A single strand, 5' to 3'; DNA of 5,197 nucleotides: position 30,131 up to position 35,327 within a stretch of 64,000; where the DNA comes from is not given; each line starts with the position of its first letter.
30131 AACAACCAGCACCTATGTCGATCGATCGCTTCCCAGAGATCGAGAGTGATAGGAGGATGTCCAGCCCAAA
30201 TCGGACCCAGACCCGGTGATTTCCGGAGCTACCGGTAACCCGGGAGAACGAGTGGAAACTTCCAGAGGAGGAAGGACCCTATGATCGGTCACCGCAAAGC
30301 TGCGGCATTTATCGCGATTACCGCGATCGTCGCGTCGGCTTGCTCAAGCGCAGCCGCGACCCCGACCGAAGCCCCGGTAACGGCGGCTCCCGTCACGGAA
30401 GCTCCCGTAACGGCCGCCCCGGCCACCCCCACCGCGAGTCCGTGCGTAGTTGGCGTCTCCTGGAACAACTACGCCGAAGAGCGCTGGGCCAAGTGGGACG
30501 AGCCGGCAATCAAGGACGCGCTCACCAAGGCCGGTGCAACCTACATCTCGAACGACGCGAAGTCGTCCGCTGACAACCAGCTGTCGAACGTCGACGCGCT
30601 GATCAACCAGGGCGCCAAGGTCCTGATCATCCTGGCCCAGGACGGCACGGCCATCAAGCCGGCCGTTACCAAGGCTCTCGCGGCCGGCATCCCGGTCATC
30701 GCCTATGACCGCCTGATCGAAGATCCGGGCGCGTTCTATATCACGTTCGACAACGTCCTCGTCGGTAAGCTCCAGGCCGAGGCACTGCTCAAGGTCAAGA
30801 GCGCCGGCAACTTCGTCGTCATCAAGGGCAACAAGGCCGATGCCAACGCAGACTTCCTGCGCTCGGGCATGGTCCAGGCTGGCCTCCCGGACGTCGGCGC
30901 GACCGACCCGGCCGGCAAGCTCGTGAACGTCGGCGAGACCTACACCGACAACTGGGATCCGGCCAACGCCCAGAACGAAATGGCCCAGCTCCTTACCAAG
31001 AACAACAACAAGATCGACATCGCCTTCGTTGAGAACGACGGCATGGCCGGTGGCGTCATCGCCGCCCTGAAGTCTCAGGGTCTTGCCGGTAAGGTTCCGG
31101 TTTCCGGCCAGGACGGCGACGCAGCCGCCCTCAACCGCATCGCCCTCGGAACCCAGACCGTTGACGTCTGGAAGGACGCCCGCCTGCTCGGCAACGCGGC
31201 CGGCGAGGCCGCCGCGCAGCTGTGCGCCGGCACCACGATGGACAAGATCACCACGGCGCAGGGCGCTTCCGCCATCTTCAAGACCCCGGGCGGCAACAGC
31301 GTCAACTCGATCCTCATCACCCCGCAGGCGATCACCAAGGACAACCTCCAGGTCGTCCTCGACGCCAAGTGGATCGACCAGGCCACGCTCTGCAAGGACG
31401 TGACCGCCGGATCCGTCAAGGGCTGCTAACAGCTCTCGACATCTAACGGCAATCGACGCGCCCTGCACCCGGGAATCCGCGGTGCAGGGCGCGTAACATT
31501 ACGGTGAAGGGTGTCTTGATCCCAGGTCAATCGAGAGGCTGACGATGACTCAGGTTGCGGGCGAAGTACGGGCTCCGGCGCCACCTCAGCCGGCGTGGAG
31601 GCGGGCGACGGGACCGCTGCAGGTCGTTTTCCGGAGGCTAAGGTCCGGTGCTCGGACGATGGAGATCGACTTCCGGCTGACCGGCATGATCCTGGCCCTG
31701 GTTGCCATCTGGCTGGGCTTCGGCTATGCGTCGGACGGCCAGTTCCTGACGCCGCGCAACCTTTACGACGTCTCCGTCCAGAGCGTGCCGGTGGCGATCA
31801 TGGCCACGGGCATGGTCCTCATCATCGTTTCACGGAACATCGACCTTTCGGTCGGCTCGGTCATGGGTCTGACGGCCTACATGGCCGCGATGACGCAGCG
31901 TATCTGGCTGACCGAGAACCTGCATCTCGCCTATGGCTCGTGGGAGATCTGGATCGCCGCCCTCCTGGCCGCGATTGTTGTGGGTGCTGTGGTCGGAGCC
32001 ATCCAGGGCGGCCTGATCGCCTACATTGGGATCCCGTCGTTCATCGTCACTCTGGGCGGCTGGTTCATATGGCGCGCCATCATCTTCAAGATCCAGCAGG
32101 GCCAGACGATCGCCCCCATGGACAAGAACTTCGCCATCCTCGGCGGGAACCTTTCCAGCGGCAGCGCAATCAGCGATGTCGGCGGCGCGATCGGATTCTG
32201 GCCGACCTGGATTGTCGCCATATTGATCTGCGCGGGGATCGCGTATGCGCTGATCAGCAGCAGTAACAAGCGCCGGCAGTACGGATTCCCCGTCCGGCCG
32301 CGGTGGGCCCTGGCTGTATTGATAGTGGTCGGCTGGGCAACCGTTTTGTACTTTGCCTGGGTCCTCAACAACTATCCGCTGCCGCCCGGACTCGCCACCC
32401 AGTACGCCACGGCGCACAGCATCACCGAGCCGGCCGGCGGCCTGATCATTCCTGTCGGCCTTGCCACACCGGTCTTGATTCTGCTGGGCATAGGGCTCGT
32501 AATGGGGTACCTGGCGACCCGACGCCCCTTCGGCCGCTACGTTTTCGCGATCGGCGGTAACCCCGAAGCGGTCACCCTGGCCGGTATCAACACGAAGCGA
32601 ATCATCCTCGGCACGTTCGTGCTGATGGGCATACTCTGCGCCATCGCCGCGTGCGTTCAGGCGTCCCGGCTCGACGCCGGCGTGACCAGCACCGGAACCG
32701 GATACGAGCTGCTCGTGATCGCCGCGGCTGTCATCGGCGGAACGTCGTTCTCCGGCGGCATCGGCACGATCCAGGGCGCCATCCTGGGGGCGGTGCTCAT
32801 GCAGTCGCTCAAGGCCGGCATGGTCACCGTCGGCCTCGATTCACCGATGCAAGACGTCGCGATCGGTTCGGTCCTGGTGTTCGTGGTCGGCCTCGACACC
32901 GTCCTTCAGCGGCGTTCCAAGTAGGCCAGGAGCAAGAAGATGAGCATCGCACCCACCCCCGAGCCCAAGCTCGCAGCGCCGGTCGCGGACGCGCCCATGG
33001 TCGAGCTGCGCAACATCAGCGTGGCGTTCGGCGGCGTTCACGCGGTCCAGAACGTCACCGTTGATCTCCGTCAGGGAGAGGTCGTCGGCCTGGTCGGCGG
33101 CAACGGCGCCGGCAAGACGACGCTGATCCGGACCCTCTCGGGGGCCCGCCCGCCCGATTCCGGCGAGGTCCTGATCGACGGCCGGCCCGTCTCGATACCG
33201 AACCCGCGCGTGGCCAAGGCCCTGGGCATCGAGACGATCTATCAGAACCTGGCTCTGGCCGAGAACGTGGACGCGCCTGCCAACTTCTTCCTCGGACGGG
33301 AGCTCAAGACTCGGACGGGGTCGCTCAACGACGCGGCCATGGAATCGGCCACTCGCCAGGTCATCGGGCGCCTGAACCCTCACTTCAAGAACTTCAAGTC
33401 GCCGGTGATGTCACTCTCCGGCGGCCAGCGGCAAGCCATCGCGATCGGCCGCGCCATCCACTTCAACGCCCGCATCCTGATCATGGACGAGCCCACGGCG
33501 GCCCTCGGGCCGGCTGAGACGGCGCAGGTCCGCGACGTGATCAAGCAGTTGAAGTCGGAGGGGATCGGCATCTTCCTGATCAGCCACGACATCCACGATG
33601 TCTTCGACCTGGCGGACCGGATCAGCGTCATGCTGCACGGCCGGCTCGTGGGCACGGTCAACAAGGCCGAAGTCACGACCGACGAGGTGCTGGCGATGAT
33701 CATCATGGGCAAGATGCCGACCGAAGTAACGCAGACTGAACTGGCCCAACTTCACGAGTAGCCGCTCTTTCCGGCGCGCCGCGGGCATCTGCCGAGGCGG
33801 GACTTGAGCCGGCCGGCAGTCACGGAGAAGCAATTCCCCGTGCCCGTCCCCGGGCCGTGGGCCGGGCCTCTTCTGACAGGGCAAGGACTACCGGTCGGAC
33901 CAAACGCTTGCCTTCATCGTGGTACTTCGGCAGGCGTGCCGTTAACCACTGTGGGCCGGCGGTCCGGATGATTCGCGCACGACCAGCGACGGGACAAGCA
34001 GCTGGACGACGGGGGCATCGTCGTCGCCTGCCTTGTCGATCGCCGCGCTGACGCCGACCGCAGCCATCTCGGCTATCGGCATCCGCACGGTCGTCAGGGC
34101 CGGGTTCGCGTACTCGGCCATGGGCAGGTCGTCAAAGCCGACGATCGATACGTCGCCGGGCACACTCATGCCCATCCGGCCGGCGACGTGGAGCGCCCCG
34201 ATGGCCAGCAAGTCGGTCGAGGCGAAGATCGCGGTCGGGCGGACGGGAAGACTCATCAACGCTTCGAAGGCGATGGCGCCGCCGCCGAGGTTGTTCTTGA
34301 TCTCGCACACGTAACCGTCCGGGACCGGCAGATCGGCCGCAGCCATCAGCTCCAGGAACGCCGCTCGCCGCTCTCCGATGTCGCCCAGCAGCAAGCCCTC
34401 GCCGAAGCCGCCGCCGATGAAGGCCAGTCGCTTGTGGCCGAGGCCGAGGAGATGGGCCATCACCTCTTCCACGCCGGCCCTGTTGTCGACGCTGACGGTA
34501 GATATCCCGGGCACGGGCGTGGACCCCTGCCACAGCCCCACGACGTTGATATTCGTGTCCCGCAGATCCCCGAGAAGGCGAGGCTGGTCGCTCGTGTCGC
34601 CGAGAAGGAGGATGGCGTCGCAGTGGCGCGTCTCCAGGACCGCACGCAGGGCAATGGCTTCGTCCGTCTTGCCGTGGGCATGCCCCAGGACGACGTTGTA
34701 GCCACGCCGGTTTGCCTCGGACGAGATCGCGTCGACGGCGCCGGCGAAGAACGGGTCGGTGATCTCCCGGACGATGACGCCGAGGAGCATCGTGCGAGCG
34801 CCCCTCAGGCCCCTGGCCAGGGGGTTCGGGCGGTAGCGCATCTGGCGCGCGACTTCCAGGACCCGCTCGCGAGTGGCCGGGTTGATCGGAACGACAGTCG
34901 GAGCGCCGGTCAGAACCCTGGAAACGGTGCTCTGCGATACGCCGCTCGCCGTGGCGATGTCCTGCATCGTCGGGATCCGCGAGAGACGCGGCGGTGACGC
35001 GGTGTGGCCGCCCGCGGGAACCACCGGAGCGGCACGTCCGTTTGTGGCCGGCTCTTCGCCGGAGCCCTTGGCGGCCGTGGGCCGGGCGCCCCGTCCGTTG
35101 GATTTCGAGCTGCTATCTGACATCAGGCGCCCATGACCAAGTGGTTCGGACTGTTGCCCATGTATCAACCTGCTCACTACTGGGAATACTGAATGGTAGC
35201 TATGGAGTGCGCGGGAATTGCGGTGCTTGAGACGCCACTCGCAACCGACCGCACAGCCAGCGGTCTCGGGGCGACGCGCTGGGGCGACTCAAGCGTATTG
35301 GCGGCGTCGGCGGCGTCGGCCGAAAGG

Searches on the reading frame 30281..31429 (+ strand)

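Call 50: search_protein_families(library=pfam, proteins=[window:30281-31429:+], max_evalue=0.0001)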
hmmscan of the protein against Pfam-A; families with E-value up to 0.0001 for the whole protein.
window:30281-31429:+ (382 aa): 2 families
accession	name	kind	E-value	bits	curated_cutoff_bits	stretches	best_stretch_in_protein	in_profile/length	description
PF13407.12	Peripla_BP_4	-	1.1e-55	189.4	35.1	1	57-318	1-257/258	Periplasmic binding protein domain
PF00532.27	Peripla_BP_1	-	4.4e-06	26.8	22.2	1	78-274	24-213/281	Periplasmic binding proteins and sugar binding domain of LacI family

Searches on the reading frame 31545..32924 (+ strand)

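Call 50: search_protein_families(library=pfam, proteins=[window:31545-32924:+], max_evalue=0.0001)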
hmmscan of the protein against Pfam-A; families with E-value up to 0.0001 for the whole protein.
window:31545-32924:+ (459 aa): 1 family
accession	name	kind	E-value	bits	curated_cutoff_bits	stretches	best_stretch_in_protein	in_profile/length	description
PF02653.21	BPD_transp_2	-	1.8e-31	109.7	26.8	2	211-448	49-269/269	Branched-chain amino acid transport system / permease component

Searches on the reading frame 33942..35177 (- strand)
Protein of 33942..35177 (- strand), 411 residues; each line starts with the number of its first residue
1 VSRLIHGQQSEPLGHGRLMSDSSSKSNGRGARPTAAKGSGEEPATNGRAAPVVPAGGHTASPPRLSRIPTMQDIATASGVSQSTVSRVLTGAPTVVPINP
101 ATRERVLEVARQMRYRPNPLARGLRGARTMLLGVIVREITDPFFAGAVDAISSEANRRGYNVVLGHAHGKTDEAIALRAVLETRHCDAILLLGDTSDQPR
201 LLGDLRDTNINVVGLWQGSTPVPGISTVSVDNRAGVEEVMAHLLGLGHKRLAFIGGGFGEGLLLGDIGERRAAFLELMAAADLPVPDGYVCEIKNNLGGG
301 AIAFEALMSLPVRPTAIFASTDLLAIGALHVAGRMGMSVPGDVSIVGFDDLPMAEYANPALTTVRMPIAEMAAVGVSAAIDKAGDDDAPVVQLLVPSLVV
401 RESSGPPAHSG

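Call 50: search_protein_families(library=pfam, proteins=[window:33942-35177:-], max_evalue=0.0001)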
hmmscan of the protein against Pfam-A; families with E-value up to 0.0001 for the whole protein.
window:33942-35177:- (411 aa): 3 families
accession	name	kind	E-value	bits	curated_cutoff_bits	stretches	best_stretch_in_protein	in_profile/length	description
PF13377.12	Peripla_BP_3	-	6.5e-31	108.1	26.5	1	241-404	2-167/167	Periplasmic binding protein-like domain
PF00532.27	Peripla_BP_1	-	4.1e-19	69.6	22.2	1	132-354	4-229/281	Periplasmic binding proteins and sugar binding domain of LacI family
PF00356.27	LacI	-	6.2e-15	55.2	27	1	70-118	1-46/46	Bacterial regulatory proteins, lacI family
